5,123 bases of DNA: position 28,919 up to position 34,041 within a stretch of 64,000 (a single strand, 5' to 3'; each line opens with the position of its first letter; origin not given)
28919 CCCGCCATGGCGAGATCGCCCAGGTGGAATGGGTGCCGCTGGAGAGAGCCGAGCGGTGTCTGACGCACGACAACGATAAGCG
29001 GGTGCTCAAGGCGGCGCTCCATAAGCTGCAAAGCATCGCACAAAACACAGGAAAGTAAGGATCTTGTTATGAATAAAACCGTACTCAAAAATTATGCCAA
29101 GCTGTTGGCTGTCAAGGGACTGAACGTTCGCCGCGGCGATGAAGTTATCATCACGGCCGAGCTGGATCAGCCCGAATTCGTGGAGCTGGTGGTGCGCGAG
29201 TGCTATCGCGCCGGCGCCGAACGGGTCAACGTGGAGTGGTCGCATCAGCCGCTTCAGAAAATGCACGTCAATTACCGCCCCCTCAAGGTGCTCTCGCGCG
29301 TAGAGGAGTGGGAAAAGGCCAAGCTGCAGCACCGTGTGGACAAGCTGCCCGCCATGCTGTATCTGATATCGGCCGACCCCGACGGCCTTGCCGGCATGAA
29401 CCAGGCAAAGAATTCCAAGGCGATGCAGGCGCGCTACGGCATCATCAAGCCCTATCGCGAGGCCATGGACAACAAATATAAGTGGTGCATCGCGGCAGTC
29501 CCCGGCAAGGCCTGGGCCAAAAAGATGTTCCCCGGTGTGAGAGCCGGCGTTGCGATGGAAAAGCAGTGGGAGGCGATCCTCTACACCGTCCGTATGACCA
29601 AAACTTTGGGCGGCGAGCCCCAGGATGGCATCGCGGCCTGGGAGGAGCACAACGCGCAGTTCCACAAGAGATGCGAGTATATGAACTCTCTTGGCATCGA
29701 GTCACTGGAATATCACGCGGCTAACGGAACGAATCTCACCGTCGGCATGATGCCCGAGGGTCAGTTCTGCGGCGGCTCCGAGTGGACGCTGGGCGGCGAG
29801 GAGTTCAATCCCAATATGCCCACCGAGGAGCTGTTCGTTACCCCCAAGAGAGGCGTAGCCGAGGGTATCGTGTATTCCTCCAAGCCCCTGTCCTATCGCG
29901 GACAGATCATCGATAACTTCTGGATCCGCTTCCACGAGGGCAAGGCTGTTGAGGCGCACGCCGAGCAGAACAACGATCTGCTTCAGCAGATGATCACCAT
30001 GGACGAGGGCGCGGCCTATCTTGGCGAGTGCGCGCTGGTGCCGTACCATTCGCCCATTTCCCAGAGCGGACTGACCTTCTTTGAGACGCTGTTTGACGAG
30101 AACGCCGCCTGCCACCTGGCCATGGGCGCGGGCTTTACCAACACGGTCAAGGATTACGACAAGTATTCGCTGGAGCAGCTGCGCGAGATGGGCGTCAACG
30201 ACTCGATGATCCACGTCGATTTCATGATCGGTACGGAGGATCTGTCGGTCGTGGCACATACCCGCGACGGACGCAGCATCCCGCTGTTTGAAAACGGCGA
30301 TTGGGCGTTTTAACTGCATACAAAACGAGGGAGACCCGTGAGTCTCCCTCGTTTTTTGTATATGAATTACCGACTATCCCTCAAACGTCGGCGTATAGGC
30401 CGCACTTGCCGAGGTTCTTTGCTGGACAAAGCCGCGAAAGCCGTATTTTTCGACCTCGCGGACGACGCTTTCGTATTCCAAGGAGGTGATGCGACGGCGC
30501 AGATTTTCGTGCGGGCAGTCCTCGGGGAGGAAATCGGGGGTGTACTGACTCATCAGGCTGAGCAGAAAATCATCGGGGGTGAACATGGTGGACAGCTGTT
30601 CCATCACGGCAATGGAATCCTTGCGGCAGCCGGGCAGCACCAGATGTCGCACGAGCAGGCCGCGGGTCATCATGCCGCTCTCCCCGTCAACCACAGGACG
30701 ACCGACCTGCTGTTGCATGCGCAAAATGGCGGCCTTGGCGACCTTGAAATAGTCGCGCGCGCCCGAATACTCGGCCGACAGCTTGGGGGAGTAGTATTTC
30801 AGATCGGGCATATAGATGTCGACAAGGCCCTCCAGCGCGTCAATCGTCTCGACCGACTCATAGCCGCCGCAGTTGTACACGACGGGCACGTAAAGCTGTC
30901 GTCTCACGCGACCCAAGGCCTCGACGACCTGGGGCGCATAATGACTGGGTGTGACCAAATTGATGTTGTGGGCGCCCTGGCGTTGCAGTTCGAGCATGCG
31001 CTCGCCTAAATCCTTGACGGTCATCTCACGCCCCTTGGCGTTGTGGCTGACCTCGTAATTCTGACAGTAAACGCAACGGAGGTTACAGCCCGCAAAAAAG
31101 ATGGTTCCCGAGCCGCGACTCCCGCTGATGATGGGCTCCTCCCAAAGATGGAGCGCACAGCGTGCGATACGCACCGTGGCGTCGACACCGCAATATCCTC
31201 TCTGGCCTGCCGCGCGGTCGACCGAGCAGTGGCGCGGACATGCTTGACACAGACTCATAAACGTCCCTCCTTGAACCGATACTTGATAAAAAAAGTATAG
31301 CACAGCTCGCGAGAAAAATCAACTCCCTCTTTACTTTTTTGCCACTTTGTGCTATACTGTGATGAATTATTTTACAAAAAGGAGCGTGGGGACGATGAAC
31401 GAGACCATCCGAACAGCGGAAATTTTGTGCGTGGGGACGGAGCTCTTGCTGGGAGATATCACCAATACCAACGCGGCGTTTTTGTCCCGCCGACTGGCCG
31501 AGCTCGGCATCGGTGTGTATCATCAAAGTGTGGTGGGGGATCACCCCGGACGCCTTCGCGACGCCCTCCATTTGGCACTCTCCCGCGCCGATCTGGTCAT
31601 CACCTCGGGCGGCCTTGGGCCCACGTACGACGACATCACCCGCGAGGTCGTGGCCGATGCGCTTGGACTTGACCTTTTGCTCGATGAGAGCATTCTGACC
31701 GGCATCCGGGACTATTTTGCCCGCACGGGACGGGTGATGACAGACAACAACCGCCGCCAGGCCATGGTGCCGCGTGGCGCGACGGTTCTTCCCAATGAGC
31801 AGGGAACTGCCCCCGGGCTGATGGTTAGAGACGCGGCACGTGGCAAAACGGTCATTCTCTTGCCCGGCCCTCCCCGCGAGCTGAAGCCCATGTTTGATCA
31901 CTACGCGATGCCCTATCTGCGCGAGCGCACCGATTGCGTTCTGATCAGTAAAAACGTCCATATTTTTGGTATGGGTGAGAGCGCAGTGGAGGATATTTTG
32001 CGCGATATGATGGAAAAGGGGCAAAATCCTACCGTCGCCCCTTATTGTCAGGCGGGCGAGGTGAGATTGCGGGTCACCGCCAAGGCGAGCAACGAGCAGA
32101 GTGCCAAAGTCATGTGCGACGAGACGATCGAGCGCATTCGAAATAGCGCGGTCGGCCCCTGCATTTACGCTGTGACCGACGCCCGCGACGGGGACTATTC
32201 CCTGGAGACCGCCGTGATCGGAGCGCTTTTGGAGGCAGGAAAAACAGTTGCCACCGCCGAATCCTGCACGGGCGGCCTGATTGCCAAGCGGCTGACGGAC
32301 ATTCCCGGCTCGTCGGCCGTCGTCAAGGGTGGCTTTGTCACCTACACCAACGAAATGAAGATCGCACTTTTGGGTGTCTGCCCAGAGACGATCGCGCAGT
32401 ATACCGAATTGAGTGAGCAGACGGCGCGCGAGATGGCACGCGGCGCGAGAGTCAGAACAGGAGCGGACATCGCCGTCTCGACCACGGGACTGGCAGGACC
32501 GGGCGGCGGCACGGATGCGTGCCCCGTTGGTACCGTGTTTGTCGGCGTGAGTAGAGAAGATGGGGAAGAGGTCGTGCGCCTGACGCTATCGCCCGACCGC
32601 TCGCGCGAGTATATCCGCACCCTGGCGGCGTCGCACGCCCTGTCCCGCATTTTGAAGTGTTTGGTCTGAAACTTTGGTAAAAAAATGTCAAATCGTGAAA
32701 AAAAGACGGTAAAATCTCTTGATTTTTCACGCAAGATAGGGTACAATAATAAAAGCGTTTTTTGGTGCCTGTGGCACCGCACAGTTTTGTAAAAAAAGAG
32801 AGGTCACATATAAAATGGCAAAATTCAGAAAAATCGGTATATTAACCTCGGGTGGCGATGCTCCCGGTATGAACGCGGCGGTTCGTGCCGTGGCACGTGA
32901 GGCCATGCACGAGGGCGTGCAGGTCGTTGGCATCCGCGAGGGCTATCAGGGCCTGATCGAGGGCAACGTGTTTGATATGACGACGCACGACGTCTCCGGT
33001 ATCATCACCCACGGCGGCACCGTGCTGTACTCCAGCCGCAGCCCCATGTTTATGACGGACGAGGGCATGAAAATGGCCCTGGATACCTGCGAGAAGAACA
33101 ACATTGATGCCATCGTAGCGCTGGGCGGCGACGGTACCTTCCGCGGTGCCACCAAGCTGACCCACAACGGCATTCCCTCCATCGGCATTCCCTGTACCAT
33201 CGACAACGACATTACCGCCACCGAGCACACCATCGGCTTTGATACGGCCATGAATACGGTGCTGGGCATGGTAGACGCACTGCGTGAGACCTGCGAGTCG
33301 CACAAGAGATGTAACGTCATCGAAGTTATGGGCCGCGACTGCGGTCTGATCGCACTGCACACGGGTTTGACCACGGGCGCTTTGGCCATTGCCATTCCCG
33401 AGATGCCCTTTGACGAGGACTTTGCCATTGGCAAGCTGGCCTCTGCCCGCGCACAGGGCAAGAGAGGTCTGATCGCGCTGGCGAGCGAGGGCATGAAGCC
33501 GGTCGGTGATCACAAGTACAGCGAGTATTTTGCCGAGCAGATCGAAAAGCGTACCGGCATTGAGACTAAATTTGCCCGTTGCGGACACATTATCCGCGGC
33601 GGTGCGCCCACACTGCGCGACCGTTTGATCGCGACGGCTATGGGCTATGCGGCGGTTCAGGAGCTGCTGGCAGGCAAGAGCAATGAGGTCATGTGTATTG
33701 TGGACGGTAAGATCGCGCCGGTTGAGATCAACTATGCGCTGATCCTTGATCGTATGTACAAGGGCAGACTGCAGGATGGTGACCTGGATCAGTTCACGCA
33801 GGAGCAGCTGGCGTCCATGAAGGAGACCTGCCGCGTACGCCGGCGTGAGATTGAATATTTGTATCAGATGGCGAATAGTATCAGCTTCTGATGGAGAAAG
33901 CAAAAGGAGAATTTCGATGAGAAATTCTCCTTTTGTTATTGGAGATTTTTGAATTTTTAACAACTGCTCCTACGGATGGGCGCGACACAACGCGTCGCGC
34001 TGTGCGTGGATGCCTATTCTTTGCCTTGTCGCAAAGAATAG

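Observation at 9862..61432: Dense family of hairpin-rich modular intergenic elements that I cannot assign to a named family (10 loci, ~6 kb, ~9% of the window)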

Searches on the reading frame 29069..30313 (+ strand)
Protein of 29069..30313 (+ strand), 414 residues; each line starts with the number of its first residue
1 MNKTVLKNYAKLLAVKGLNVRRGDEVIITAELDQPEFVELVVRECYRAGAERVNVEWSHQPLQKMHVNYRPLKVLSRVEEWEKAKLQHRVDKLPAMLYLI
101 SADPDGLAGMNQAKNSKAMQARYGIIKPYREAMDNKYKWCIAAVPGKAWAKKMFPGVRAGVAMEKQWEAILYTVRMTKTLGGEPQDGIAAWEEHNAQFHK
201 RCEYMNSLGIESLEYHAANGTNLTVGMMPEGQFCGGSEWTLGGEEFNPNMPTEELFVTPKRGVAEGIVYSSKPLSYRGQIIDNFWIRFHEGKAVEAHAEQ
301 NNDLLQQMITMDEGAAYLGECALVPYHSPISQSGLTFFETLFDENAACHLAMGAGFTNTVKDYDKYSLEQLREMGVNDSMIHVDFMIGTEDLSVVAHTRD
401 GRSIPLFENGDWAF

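Call 7: search_protein_families(library=pfam, proteins=[window:29069-30313:+])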
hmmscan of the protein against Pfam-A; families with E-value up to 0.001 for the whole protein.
window:29069-30313:+ (414 aa): 1 family
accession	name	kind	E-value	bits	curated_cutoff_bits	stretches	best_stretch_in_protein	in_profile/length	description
PF02073.20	Peptidase_M29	-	1.2e-148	495.7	27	1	3-412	2-406/406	Thermophilic metalloprotease (M29)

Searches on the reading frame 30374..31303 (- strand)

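Call 48: search_protein_families(library=pfam, proteins=[window:30374-31303:-], max_evalue=0.00001)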
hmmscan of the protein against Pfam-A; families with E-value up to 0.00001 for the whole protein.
window:30374-31303:- (309 aa): 1 family
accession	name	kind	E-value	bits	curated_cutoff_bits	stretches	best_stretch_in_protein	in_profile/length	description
PF04055.27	Radical_SAM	-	1.2e-12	48.8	29.5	1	68-198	2-138/166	Radical SAM superfamily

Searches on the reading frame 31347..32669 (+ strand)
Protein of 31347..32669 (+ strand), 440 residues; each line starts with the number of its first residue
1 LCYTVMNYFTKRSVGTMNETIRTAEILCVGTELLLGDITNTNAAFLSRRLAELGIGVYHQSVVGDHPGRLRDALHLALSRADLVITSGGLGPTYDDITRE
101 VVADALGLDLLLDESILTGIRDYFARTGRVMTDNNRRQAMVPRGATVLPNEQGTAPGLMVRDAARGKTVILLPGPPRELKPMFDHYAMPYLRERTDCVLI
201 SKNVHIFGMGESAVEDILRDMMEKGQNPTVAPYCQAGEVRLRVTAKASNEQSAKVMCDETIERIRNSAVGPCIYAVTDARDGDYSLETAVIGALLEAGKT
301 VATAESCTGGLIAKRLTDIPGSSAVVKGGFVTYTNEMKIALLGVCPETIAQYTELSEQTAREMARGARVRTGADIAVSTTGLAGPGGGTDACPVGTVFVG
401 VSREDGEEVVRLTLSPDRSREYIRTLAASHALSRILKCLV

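Call 7: search_protein_families(library=pfam, proteins=[window:31347-32669:+])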
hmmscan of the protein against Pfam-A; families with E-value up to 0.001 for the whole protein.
window:31347-32669:+ (440 aa): 3 families
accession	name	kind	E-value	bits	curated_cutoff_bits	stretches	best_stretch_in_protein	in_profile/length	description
PF02464.23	CinA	-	1.1e-51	175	23.5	1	285-439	3-155/155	Competence-damaged protein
PF00994.29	MoCF_biosynth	-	1.9e-39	135.1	26.6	1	25-192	1-143/144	Probable molybdopterin binding domain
PF18146.6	CinA_KH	-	5e-24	84.6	27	1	201-275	1-73/73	Damage-inducible protein CinA KH domain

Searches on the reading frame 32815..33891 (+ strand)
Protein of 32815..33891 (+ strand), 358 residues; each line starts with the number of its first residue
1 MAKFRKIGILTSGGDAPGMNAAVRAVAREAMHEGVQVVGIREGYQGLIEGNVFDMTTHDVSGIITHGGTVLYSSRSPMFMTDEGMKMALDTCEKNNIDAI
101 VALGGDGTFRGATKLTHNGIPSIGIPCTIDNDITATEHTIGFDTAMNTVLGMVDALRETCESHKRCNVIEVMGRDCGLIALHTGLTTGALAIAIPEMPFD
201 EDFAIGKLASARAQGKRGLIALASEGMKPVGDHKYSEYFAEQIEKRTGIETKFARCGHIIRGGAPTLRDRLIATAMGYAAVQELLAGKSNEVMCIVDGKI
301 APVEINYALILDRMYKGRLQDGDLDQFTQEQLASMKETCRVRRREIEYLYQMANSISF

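Call 7: search_protein_families(library=pfam, proteins=[window:32815-33891:+])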
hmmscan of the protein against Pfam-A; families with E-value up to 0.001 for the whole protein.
window:32815-33891:+ (358 aa): 2 families
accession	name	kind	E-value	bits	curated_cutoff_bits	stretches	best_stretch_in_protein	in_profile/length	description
PF00365.25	PFK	-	5.6e-99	331.4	30.9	1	6-282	1-275/277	Phosphofructokinase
PF01513.26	NAD_kinase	-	1.7e-06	28.8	25.5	1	87-126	63-103/130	ATP-NAD kinase N-terminal domain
